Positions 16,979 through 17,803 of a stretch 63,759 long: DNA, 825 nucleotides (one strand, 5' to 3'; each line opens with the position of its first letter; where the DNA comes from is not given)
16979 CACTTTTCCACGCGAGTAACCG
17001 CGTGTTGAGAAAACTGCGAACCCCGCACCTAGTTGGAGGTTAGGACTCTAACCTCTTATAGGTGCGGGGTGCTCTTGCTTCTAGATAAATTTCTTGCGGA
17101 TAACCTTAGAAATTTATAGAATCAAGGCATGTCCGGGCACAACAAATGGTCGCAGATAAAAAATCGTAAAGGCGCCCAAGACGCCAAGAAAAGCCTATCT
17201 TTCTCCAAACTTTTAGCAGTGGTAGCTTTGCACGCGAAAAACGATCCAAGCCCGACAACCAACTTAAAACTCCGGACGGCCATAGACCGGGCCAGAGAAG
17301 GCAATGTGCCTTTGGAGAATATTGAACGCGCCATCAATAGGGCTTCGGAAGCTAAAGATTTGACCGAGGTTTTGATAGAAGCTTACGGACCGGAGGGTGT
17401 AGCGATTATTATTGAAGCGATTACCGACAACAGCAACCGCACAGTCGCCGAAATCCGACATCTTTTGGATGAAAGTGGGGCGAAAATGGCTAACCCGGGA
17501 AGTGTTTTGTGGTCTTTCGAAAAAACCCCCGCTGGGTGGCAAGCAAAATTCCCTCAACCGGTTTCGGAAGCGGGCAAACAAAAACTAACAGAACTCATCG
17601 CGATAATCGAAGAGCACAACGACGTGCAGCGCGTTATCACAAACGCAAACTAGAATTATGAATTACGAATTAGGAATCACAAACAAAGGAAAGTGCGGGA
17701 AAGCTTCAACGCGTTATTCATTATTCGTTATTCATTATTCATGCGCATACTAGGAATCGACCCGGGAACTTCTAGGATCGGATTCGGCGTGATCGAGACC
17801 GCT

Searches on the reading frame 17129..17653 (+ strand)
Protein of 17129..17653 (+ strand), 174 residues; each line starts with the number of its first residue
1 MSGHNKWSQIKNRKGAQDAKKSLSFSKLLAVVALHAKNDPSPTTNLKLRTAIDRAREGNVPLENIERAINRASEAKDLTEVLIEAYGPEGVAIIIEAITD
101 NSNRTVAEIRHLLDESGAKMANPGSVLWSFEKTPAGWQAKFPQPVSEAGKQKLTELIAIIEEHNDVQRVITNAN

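Call 14: find_encoding_contigs(protein=window:17129-17653:+, flank=10000, max_places=10)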
Protein window:17129-17653:+ (174 aa): 2 contigs read that carry it; 2 places shown.
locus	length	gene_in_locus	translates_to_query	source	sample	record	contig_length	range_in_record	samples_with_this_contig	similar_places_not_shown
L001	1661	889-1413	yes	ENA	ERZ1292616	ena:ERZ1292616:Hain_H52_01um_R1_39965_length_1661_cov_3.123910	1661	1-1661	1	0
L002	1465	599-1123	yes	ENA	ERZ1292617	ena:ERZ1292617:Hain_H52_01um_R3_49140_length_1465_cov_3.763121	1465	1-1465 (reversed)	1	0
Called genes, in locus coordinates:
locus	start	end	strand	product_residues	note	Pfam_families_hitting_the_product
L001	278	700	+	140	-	-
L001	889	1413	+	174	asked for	PF20772:TACO1_YebC_N, PF01709:Transcrip_reg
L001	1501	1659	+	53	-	?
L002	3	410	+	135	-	?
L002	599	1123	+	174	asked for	PF20772:TACO1_YebC_N, PF01709:Transcrip_reg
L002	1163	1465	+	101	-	?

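Call 15: find_homologous_proteins(query=window:17129-17650:+)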
Query window:17129-17650:+ (174 aa): 991 proteins with E <= 0.001 among 1084 candidates; the best 120 are listed.
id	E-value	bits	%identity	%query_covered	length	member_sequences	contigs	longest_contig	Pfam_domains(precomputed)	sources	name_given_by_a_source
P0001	9.2e-107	372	100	100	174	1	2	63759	PF01709.27,PF20772.3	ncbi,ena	-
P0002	1.3e-88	313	84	99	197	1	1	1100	PF01709.27,PF20772.3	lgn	-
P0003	1.2e-85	304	84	99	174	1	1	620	PF01709.27,PF20772.3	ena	-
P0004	1.6e-85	303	78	100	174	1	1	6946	PF01709.27,PF20772.3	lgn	-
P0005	2.8e-85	302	83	99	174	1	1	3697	PF01709.27,PF20772.3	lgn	-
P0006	1.0e-81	291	79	99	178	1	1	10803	PF01709.27,PF20772.3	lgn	-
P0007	3.4e-81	289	78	99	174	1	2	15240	PF01709.27,PF20772.3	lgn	-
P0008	5.2e-81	289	78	99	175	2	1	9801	PF01709.27,PF20772.3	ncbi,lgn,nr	ncbi:MAG: YebC/PmpR family DNA-binding transcriptional regulator [bacterium]|nr:YebC/PmpR family DNA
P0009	1.2e-80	287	76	100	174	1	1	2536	PF01709.27,PF20772.3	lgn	-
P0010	3.7e-80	286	77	99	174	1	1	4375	PF01709.27,PF20772.3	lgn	-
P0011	5.8e-80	285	77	99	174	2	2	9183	PF01709.27,PF20772.3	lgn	-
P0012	1.1e-78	281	74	99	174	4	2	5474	PF01709.27,PF20772.3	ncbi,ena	-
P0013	1.5e-78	281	72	99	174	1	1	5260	PF01709.27,PF20772.3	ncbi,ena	-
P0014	4.8e-77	276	76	99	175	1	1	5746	PF01709.27,PF20772.3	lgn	-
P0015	5.2e-76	272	73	98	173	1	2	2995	PF01709.27,PF20772.3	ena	-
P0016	3.8e-74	266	74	99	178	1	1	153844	PF01709.27,PF20772.3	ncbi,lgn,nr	ncbi:MAG: YebC/PmpR family DNA-binding transcriptional regulator [bacterium]|nr:YebC/PmpR family DNA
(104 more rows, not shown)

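Call 16: find_encoding_contigs(protein=P0007, flank=4000, max_places=3)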
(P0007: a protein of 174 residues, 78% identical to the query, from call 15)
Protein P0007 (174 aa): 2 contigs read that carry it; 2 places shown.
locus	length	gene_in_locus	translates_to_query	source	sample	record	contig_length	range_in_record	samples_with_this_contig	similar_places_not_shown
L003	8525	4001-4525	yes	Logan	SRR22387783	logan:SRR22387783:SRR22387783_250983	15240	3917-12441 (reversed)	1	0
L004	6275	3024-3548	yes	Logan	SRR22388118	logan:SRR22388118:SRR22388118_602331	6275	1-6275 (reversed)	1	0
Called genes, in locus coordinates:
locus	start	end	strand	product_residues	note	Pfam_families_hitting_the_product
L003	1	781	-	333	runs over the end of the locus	PF05496:RuvB_N, PF06068:TIP49 (weak), PF00004:AAA, PF07728:AAA_5, PF17864:AAA_lid_4, PF05491:WHD_RuvB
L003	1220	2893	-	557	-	PF00437:T2SSE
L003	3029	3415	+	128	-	-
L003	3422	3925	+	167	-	-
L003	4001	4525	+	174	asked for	PF20772:TACO1_YebC_N, PF01709:Transcrip_reg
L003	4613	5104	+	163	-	PF02075:RuvC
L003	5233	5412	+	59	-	-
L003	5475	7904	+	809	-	PF00912:Transgly, PF00905:Transpeptidase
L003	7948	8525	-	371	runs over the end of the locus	PF00712:DNA_pol3_beta, PF02767:DNA_pol3_beta_2, PF02768:DNA_pol3_beta_3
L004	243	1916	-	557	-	PF00437:T2SSE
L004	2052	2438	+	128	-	-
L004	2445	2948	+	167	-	-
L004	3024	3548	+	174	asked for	PF20772:TACO1_YebC_N, PF01709:Transcrip_reg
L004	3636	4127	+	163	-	PF02075:RuvC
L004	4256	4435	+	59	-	-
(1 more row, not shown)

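Call 17: find_encoding_contigs(protein=P0006, flank=4000, max_places=3)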
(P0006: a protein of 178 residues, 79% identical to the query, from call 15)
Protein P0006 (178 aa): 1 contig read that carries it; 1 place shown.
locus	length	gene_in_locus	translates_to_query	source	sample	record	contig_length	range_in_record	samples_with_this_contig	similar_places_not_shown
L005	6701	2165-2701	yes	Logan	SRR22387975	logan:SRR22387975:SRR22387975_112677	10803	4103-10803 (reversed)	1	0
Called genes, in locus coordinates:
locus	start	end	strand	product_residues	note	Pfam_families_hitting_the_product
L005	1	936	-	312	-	?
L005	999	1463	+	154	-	-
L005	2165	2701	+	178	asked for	PF20772:TACO1_YebC_N, PF01709:Transcrip_reg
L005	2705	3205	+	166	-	PF02075:RuvC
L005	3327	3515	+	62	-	-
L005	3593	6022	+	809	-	PF00912:Transgly, PF00905:Transpeptidase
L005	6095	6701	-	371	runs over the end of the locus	PF00712:DNA_pol3_beta, PF02767:DNA_pol3_beta_2, PF02768:DNA_pol3_beta_3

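Call 18: find_encoding_contigs(protein=P0016, flank=4000, max_places=3)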
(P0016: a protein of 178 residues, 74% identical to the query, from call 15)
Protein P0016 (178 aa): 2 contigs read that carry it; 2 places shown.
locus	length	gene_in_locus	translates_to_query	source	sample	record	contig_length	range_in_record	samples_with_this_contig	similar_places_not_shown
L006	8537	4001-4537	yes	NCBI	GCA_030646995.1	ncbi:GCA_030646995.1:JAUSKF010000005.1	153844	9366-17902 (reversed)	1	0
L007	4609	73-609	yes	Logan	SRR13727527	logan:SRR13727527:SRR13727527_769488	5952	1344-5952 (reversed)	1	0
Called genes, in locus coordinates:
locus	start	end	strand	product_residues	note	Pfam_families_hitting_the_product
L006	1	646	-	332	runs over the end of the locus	PF06068:TIP49 (faint), PF05496:RuvB_N, PF00004:AAA, PF07728:AAA_5, PF17864:AAA_lid_4, PF05491:WHD_RuvB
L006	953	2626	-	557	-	PF05157:MshEN (weak), PF00437:T2SSE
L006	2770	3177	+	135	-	-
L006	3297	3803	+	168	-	-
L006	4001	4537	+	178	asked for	PF20772:TACO1_YebC_N, PF01709:Transcrip_reg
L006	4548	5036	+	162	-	PF02075:RuvC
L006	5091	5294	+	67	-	-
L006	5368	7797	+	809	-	PF00912:Transgly, PF00905:Transpeptidase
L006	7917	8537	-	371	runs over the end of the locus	PF00712:DNA_pol3_beta, PF02767:DNA_pol3_beta_2 (weak), PF00712:DNA_pol3_beta (weak), PF02767:DNA_pol3_beta_2, PF02768:DNA_pol3_beta_3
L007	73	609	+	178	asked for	PF20772:TACO1_YebC_N, PF01709:Transcrip_reg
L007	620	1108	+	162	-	PF02075:RuvC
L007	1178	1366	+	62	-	-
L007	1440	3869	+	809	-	PF00912:Transgly, PF00905:Transpeptidase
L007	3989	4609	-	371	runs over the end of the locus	PF00712:DNA_pol3_beta, PF02767:DNA_pol3_beta_2 (weak), PF00712:DNA_pol3_beta (weak), PF02767:DNA_pol3_beta_2, PF02768:DNA_pol3_beta_3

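Call 19: find_encoding_contigs(protein=P0008, flank=4000, max_places=3)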
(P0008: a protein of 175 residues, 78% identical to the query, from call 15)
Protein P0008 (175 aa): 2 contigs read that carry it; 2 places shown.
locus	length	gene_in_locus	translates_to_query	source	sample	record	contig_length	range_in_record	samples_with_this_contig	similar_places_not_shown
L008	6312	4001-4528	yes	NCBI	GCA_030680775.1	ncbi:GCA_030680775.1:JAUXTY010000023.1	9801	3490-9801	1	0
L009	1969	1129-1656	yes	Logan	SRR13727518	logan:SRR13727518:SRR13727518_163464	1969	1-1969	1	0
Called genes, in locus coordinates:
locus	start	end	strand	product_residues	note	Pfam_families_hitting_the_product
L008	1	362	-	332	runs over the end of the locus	PF05496:RuvB_N, PF06068:TIP49 (faint), PF07728:AAA_5, PF00004:AAA, PF17864:AAA_lid_4, PF05491:WHD_RuvB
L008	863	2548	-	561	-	PF00437:T2SSE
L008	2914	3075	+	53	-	-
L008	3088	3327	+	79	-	-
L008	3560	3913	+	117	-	-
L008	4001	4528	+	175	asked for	PF20772:TACO1_YebC_N, PF01709:Transcrip_reg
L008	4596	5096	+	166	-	PF02075:RuvC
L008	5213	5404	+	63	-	-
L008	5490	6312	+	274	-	PF00912:Transgly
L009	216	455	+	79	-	-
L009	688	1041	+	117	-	-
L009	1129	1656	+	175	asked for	PF20772:TACO1_YebC_N, PF01709:Transcrip_reg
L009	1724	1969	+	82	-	?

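Call 26: find_encoding_contigs(protein=P0005, flank=4000, max_places=3)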
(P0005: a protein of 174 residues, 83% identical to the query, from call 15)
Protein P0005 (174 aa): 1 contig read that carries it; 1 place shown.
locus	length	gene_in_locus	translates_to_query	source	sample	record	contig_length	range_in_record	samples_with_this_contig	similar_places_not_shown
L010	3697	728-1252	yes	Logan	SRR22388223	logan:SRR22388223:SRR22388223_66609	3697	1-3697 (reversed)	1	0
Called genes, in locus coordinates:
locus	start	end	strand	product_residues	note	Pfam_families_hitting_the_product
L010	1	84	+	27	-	?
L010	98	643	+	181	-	-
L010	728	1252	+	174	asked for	PF20772:TACO1_YebC_N, PF01709:Transcrip_reg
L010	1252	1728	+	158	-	PF02075:RuvC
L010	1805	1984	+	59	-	-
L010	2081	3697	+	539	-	?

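Call 27: find_encoding_contigs(protein=P0004, flank=4000, max_places=3)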
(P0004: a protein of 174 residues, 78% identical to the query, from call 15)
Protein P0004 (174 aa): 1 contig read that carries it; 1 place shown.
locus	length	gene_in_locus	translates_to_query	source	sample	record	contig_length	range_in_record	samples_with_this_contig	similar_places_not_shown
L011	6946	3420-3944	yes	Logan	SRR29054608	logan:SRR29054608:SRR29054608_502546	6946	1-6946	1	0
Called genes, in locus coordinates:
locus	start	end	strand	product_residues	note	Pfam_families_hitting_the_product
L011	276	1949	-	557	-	PF05157:MshEN (weak), PF00437:T2SSE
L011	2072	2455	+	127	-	-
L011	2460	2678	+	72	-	-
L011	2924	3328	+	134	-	-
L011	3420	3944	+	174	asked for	PF20772:TACO1_YebC_N, PF01709:Transcrip_reg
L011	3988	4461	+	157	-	PF02075:RuvC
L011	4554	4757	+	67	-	-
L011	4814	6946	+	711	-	?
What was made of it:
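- The flanks are collinear with the relatives on both sides (calls 16-19, 27).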

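Call 46: find_encoding_contigs(protein=P0012, flank=4000, max_places=4)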
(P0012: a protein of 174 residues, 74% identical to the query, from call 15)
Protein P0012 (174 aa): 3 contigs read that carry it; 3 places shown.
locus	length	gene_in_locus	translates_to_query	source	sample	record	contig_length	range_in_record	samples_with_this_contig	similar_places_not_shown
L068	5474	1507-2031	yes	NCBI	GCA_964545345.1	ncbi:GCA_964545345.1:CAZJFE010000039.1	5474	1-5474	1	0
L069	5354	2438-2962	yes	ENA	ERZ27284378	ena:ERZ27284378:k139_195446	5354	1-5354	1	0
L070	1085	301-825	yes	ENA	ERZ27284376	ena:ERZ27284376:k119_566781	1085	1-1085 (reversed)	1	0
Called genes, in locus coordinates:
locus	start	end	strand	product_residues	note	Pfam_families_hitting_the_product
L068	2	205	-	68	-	?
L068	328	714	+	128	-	-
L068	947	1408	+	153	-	-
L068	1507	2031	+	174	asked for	PF20772:TACO1_YebC_N, PF01709:Transcrip_reg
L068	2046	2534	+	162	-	PF02075:RuvC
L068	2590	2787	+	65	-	-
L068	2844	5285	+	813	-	PF00912:Transgly, PF00905:Transpeptidase, PF17957:Big_7 (faint)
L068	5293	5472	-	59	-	?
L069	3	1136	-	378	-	?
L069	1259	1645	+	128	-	-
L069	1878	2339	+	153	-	-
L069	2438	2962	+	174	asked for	PF20772:TACO1_YebC_N, PF01709:Transcrip_reg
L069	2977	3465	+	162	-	PF02075:RuvC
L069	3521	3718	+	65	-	-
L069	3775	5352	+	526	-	?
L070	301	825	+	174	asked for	PF20772:TACO1_YebC_N, PF01709:Transcrip_reg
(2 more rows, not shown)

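Call 47: find_encoding_contigs(protein=P0013, flank=4000, max_places=4)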
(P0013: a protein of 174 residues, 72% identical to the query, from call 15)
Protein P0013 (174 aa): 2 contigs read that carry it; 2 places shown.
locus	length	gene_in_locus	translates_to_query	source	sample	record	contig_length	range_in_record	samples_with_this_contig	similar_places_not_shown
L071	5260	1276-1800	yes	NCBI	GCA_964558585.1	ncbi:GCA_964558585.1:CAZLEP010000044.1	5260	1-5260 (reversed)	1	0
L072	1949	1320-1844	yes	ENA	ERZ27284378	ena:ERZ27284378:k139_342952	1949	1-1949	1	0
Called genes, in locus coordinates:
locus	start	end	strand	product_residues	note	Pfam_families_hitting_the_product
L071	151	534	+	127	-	-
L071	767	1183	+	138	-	-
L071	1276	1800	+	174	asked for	PF20772:TACO1_YebC_N, PF01709:Transcrip_reg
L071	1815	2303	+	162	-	PF02075:RuvC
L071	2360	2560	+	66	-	-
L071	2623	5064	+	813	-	PF00912:Transgly, PF00905:Transpeptidase, PF17957:Big_7 (faint)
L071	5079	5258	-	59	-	?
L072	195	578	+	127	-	-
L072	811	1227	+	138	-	-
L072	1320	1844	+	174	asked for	PF20772:TACO1_YebC_N, PF01709:Transcrip_reg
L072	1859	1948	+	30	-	?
